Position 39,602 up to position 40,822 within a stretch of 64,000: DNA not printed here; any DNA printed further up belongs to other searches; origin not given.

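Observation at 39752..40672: Compact, divergent FtsZ/tubulin-superfamily paralog with degenerate GTP-binding signature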

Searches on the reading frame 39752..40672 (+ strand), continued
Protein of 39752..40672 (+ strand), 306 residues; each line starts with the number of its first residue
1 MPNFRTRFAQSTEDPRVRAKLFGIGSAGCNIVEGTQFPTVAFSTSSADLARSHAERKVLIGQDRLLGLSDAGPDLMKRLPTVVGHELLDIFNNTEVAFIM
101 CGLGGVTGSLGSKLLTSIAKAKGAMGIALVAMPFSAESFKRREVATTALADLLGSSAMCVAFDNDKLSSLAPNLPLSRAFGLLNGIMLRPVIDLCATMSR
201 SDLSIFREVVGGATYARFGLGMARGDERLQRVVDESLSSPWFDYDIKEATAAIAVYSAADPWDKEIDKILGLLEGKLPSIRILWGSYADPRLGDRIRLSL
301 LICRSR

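Call 25: list_cluster_members(proteins=[P0176, P0164, P0177, P0215, P0196, P0202, P0156, P0157, P0171, P0172])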
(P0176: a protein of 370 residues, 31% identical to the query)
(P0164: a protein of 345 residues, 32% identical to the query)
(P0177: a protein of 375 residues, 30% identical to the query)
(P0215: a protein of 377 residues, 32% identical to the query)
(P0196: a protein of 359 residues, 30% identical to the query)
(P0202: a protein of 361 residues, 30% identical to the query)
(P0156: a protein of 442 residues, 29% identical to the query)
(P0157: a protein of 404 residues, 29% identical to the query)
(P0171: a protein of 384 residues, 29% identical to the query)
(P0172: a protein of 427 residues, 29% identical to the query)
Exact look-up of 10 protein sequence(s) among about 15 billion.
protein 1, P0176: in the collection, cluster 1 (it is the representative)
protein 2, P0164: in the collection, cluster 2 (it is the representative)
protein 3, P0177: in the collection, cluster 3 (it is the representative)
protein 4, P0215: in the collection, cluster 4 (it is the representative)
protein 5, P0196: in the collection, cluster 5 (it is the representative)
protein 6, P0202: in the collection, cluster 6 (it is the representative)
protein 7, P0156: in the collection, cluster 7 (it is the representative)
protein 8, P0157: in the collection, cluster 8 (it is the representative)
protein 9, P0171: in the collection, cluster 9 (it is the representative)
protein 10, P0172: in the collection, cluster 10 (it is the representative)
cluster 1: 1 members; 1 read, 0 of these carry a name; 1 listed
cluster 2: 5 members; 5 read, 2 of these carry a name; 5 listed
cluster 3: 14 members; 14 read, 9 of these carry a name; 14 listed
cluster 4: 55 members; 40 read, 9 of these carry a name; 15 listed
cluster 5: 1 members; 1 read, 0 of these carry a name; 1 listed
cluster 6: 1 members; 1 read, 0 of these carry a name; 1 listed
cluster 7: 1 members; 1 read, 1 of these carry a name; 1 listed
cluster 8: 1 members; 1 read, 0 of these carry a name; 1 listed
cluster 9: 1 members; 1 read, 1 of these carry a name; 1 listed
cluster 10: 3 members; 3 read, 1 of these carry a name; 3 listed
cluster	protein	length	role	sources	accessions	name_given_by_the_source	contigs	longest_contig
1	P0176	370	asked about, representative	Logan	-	-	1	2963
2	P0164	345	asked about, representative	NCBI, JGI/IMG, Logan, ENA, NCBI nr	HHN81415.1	MAG TPA: cell division protein FtsZ [Methanomicrobia archaeon] | cell division protein FtsZ [Methanomicrobia archaeon]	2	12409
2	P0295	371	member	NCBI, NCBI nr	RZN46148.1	cell division protein FtsZ [archaeon] | MAG: cell division protein FtsZ [archaeon]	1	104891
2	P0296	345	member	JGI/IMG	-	-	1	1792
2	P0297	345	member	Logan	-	-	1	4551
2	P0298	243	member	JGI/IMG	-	-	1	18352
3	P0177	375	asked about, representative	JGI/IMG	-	-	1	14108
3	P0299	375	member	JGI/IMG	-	cell division protein FtsZ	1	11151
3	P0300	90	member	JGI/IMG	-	cell division GTPase FtsZ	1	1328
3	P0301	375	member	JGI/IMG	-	cell division protein FtsZ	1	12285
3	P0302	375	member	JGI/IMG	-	cell division protein FtsZ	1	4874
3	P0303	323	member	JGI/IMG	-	cell division protein FtsZ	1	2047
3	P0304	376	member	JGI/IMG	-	cell division protein FtsZ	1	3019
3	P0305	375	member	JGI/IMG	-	cell division protein FtsZ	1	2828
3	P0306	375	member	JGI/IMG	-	cell division protein FtsZ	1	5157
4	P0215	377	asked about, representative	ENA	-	-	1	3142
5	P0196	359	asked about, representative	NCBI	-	-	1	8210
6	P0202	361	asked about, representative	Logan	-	-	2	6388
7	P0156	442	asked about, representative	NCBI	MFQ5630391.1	MAG: cell division protein FtsZ, partial [bacterium]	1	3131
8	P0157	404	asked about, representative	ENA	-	-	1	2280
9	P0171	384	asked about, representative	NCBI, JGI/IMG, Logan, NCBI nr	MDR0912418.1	MAG: cell division protein FtsZ [Methanobrevibacter sp.] | cell division protein FtsZ | cell division protein FtsZ [Candidatus Methanoflexus mossambicus]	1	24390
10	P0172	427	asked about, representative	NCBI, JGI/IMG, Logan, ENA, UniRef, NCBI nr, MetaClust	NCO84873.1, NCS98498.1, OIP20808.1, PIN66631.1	MAG: cell division protein FtsZ [Candidatus Huberarchaeum crystalense] | Cell division protein FtsZ n=1 Tax=Huberarchaeum crystalense TaxID=2014257 ... | cell division protein FtsZ [archaeon]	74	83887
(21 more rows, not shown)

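Call 26: find_related_loci(query=window:39752-40672:+, collection=genome_contigs, flank=10000)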
Query window:39752-40672:+ (306 aa) in genome_contigs; peptide patterns used: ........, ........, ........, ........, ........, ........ (x = any residue, [..] = any of these).
80 stretches matched a pattern; 4 encode a relative of the query (tblastn E <= 1e-3); 4 distinct loci.
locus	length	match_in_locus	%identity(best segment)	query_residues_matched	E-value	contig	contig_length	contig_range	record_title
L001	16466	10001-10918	97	1-306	0e+0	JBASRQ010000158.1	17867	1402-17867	MAG: Thermoplasmata archaeon isolate MFD13565_ilm_asm_bin2 k127_34651, whole genome shotgun sequence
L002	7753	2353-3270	70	1-306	2e-139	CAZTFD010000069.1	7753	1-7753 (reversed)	MAG TPA_asm: uncultured Thermoplasmata archaeon isolate binchicken_co364_9 genome assembly, contig: NODE_16748_length_77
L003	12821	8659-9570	62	1-304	3e-127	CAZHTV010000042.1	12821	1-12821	MAG TPA_asm: uncultured Thermoplasmata archaeon isolate binchicken_co327_193 genome assembly, contig: NODE_1748_length_1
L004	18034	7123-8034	60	1-304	3e-120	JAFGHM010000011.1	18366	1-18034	MAG: Thermoplasmatota archaeon isolate Zod_Metabat.1462 k87_515012, whole genome shotgun sequence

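Call 35: find_homologous_proteins(query=A2, max_evalue=1e-10)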
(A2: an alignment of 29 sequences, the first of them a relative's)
Query A2 (29 sequences) (309 aa, profile of the alignment): 1457 proteins with E <= 1e-10 among 8000 candidates; the best 120 are listed.
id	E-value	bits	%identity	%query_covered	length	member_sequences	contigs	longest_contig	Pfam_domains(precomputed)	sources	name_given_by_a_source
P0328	2.3e-101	357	30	92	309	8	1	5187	PF00091.32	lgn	-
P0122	4.9e-96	340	100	100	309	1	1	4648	PF00091.32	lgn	-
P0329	2.8e-92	327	31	97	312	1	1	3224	PF00091.32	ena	-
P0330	5.5e-92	326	31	97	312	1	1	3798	PF00091.32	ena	-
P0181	8.4e-88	313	23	96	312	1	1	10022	PF00091.32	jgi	jgi:cell division protein FtsZ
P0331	2.3e-86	308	52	99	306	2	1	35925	PF00091.32,PF12327.14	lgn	-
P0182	2.4e-86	308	29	89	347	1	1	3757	PF00091.32,PF12327.14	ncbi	ncbi:MAG: cell division protein FtsZ [Thermoplasmata archaeon]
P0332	7.9e-86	306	51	99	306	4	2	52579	PF00091.32,PF12327.14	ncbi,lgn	ncbi:MAG: hypothetical protein QXE18_05555 [Thermoplasmata archaeon]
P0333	2.2e-85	305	51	98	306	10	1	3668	PF00091.32,PF12327.14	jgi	-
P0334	8.0e-85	303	51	99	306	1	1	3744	PF00091.32,PF12327.14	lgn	-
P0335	5.6e-84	300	58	99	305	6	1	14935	PF00091.32,PF12327.14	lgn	-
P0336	7.7e-82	293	33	91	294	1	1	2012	PF00091.32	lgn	-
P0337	1.3e-81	292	27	89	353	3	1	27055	PF00091.32,PF12327.14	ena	-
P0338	4.0e-81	291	26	94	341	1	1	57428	PF00091.32,PF12327.14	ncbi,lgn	-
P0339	4.5e-80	287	59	94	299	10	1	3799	PF00091.32,PF12327.14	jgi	-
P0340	5.7e-80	287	50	97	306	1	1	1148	PF00091.32,PF12327.14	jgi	-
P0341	4.9e-79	284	27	93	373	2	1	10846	PF00091.32,PF12327.14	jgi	-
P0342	9.0e-79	283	25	93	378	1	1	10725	PF00091.32,PF12327.14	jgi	-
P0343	9.3e-79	283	28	92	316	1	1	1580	PF00091.32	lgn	-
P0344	1.3e-78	282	25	96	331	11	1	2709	PF00091.32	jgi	-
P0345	1.4e-78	282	26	93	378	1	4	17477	PF00091.32,PF12327.14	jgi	-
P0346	1.8e-78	282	27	93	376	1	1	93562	PF00091.32,PF12327.14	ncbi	-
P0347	6.2e-78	280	26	93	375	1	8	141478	PF00091.32,PF12327.14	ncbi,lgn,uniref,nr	ncbi:cell division protein FtsZ [Palaeococcus ferrophilus]|uniref:cell division protein FtsZ n=1 Tax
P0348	8.1e-78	280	25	93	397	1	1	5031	PF00091.32,PF12327.14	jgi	-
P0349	1.3e-77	279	27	90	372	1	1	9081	PF00091.32,PF12327.14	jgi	-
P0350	1.8e-77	279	26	93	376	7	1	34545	PF00091.32,PF12327.14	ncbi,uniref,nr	ncbi:MAG: cell division protein FtsZ [Palaeococcus sp.]|uniref:cell division protein FtsZ n=1 Tax=Pa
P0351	3.6e-77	278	25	90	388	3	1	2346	PF00091.32,PF12327.14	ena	-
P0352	3.8e-77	278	48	99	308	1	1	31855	PF00091.32,PF12327.14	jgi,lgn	jgi:cell division protein FtsZ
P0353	4.7e-77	277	25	90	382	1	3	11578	PF00091.32,PF12327.14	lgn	-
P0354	5.8e-77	277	27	93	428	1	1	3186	PF00091.32,PF12327.14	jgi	-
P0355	7.4e-77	277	25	90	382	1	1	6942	PF00091.32,PF12327.14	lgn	-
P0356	7.4e-77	277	26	90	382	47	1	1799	PF00091.32,PF12327.14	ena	-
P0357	8.6e-77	276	28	94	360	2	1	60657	PF00091.32,PF12327.14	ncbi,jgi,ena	-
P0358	8.6e-77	276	29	92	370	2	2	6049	PF00091.32,PF12327.14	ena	-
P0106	9.4e-77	276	34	93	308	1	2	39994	PF00091.32,PF12327.14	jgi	-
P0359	1.7e-76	275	25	90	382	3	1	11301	PF00091.32,PF12327.14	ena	-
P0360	2.0e-76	275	26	90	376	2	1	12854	PF00091.32,PF12327.14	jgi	jgi:cell division protein FtsZ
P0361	2.3e-76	275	49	99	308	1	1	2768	PF00091.32,PF12327.14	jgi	-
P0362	2.6e-76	275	28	91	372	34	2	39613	PF00091.32,PF12327.14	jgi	-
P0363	5.4e-76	274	25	90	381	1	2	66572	PF00091.32,PF12327.14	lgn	-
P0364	5.8e-76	274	28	90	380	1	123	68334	PF00091.32,PF12327.14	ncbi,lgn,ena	-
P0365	6.0e-76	274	25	93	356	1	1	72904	PF00091.32,PF12327.14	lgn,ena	-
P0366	9.1e-76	273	28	90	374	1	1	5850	PF00091.32,PF12327.14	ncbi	ncbi:cell division protein FtsZ [Methanobrevibacter sp.]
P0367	9.6e-76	273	46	99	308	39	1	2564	PF00091.32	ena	-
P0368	1.1e-75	273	45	99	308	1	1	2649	PF00091.32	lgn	-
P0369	1.3e-75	273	30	91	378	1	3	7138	PF00091.32,PF12327.14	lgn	-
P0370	1.6e-75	272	28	90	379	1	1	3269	PF00091.32,PF12327.14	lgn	-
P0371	1.6e-75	272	29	84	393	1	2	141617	PF00091.32,PF12327.14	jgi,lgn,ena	-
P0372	1.7e-75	272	28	91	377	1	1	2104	PF00091.32,PF12327.14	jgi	jgi:cell division protein FtsZ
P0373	1.7e-75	272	25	93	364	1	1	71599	PF00091.32,PF12327.14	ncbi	-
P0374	1.9e-75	272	30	92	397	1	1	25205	PF00091.32,PF12327.14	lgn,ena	-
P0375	1.9e-75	272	30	91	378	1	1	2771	PF00091.32,PF12327.14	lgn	-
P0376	2.1e-75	272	25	93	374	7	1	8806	PF00091.32,PF12327.14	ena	-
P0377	2.6e-75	272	46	93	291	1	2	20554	PF00091.32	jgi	jgi:cell division protein FtsZ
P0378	2.8e-75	271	27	93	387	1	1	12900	PF00091.32,PF12327.14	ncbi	-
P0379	2.8e-75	271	26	91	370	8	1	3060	PF00091.32,PF12327.14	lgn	-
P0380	3.0e-75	271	24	93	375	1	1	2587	PF00091.32,PF12327.14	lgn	-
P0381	4.9e-75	271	28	90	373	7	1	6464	PF00091.32,PF12327.14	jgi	-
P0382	5.1e-75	271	28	90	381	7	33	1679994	PF00091.32,PF12327.14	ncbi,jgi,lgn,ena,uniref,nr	ncbi:MAG: cell division protein FtsZ [Methanobacteriaceae archaeon]|jgi:cell division protein FtsZ|u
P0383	6.0e-75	270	27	90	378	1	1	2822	PF00091.32,PF12327.14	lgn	-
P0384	6.3e-75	270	27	90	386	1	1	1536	PF00091.32,PF12327.14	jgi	-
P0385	6.3e-75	270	28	90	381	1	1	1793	PF00091.32,PF12327.14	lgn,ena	-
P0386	8.2e-75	270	27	90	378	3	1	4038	PF00091.32,PF12327.14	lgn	-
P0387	9.1e-75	270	26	93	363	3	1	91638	PF00091.32,PF12327.14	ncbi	-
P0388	9.3e-75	270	26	94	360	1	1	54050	PF00091.32,PF12327.14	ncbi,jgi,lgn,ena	-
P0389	9.3e-75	270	25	90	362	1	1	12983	PF00091.32,PF12327.14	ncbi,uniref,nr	ncbi:MAG: cell division protein FtsZ [Candidatus Hadarchaeum yellowstonense]|uniref:Cell division pr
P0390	9.5e-75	270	27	91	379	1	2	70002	PF00091.32,PF12327.14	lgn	-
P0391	9.8e-75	270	26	90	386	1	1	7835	PF00091.32,PF12327.14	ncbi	-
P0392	9.9e-75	270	26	91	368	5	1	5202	PF00091.32,PF12327.14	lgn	-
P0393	1.0e-74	270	27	90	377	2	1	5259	PF00091.32,PF12327.14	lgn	-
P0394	1.2e-74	269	30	91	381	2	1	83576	PF00091.32,PF12327.14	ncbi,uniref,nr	ncbi:cell division protein FtsZ [Methanobrevibacter cuticularis]|uniref:cell division protein FtsZ n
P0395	1.2e-74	269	27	93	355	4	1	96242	PF00091.32,PF12327.14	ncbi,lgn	-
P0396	1.5e-74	269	26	94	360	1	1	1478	PF00091.32,PF12327.14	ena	-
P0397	1.5e-74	269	26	91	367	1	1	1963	PF00091.32,PF12327.14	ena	-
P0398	1.6e-74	269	27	92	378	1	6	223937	PF00091.32,PF12327.14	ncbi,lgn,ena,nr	ncbi:MAG: cell division protein FtsZ [Methanobacteriales archaeon HGW-Methanobacteriales-1]|nr:cell 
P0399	1.6e-74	269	27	90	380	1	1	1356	PF00091.32,PF12327.14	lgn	-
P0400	1.6e-74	269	27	90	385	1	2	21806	PF00091.32,PF12327.14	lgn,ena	-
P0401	1.7e-74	269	26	90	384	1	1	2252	PF00091.32,PF12327.14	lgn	-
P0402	1.9e-74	269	27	86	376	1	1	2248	PF00091.32,PF12327.14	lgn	-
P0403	2.1e-74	269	27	91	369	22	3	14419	PF00091.32,PF12327.14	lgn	-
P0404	2.3e-74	268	26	90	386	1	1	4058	PF00091.32,PF12327.14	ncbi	-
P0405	2.4e-74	268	28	90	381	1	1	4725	PF00091.32,PF12327.14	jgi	-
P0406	2.6e-74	268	28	90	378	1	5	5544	PF00091.32,PF12327.14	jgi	jgi:cell division protein FtsZ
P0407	2.7e-74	268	28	90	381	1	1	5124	PF00091.32,PF12327.14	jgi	jgi:cell division protein FtsZ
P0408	2.8e-74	268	24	97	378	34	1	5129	PF00091.32,PF12327.14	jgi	-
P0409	3.1e-74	268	29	86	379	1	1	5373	PF00091.32,PF12327.14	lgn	-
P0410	3.2e-74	268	27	90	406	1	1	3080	PF00091.32,PF12327.14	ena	-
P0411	3.5e-74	268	27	90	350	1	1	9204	PF00091.32,PF12327.14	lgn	-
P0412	4.3e-74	268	24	90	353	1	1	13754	PF00091.32,PF12327.14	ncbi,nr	ncbi:MAG: cell division protein FtsZ [Hadesarchaea archaeon]|nr:cell division protein FtsZ [Hadesarc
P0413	4.3e-74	268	25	91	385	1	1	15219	PF00091.32,PF12327.14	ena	-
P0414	4.9e-74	267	26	90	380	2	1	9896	PF00091.32,PF12327.14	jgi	-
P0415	5.5e-74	267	28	90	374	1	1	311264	PF00091.32,PF12327.14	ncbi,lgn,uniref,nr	ncbi:MAG: cell division protein FtsZ [Methanobrevibacter sp.]|uniref:cell division protein FtsZ n=1 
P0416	5.8e-74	267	27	93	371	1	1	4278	PF00091.32,PF12327.14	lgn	-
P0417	5.9e-74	267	27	90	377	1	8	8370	PF00091.32,PF12327.14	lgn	-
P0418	6.1e-74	267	29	92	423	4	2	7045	PF00091.32,PF12327.14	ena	-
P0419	6.1e-74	267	27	93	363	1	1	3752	PF00091.32,PF12327.14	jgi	jgi:cell division protein FtsZ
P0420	6.2e-74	267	27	91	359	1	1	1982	PF00091.32,PF12327.14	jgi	jgi:cell division protein FtsZ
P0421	6.6e-74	267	46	93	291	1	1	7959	PF00091.32,PF12327.14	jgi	jgi:cell division protein FtsZ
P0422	7.0e-74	267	28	91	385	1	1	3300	PF00091.32,PF12327.14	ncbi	-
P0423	8.3e-74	267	29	92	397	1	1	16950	PF00091.32,PF12327.14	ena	-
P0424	8.9e-74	267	25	93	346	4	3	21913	PF00091.32,PF12327.14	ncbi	ncbi:MAG: cell division protein FtsZ [Archaeoglobaceae archaeon]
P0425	9.0e-74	266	31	70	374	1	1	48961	PF00091.32,PF12327.14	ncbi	ncbi:MAG: cell division protein FtsZ [Thermoplasmatota archaeon]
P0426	1.0e-73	266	27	91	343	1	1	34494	PF00091.32,PF12327.14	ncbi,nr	ncbi:MAG TPA: cell division protein FtsZ [Candidatus Nanoarchaeia archaeon]|nr:cell division protein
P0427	1.1e-73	266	27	93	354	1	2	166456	PF00091.32,PF12327.14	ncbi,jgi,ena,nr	ncbi:MAG: cell division protein FtsZ [Candidatus Aenigmarchaeota archaeon]|nr:cell division protein 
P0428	1.1e-73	266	25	91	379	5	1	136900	PF00091.32,PF12327.14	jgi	-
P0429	1.1e-73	266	26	93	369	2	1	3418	PF00091.32,PF12327.14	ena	-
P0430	1.1e-73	266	28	90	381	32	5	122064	PF00091.32,PF12327.14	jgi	-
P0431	1.1e-73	266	28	90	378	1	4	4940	PF00091.32,PF12327.14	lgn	-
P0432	1.2e-73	266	28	90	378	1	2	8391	PF00091.32,PF12327.14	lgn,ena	-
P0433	1.2e-73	266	28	91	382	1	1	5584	PF00091.32,PF12327.14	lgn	-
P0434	1.3e-73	266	29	92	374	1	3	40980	PF00091.32,PF12327.14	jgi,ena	-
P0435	1.3e-73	266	28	93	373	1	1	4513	PF00091.32,PF12327.14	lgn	-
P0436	1.3e-73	266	29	92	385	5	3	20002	PF00091.32,PF12327.14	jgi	jgi:cell division protein FtsZ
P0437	1.4e-73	266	26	92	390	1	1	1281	PF00091.32,PF12327.14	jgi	jgi:cell division protein FtsZ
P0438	1.7e-73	266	27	91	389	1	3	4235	PF00091.32,PF12327.14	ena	-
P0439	1.8e-73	266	26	91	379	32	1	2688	PF00091.32,PF12327.14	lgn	-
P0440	1.9e-73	265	24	90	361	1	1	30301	PF00091.32,PF12327.14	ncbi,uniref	ncbi:MAG: cell division protein FtsZ [Candidatus Hadarchaeum sp.]|uniref:cell division protein FtsZ 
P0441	1.9e-73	265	27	92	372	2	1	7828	PF00091.32,PF12327.14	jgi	-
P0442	1.9e-73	265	29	92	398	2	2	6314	PF00091.32,PF12327.14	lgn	-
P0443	2.0e-73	265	29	90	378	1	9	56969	PF00091.32,PF12327.14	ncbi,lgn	-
